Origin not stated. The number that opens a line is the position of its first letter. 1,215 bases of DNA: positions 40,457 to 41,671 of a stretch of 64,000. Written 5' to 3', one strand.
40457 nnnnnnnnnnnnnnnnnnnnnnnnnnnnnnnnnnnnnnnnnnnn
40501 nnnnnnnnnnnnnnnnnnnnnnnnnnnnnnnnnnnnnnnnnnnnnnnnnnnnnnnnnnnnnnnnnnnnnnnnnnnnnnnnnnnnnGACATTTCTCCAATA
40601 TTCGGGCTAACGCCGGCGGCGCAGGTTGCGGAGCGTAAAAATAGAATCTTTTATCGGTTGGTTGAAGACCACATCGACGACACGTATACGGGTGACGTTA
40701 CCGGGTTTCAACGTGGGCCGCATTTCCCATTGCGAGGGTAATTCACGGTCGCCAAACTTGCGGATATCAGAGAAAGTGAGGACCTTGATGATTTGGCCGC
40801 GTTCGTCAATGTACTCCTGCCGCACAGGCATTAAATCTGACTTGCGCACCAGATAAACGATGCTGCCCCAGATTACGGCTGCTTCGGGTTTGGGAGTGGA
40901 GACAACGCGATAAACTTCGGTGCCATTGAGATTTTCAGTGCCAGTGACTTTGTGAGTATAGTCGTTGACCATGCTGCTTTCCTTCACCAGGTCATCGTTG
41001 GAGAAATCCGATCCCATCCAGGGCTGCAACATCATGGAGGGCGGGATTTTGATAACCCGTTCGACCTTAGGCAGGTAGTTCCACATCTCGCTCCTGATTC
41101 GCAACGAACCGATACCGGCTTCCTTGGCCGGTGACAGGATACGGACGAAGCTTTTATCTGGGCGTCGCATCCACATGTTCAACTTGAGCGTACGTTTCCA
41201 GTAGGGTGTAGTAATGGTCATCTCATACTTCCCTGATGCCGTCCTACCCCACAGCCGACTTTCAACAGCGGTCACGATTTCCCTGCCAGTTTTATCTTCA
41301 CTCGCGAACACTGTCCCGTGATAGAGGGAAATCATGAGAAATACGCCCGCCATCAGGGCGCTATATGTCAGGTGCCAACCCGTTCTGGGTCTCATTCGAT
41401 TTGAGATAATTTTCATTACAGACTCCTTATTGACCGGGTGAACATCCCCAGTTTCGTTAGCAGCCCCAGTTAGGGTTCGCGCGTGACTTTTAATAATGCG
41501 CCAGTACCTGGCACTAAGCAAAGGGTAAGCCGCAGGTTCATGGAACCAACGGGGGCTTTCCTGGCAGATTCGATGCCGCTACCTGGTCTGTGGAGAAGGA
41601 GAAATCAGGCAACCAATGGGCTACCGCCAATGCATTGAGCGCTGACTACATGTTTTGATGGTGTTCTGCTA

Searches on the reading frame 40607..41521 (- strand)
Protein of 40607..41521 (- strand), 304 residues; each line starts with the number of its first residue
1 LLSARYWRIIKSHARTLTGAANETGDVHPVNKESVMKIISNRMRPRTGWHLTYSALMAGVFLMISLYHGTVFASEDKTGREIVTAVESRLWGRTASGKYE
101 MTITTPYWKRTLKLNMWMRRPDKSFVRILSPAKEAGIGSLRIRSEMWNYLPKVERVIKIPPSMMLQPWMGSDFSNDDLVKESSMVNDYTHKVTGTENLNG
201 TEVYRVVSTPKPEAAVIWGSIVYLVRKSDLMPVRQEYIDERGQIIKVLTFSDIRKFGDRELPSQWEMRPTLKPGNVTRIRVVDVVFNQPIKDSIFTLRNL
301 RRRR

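Call 62: search_protein_families(library=pfam, proteins=[window:40607-41521:-], max_evalue=0.00001)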
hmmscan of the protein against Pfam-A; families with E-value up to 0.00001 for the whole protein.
window:40607-41521:- (304 aa): 1 family
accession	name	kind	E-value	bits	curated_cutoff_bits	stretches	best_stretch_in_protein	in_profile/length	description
PF17131.11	LolA_like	-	1.2e-55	188.5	30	1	122-302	3-184/184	Outer membrane lipoprotein-sorting protein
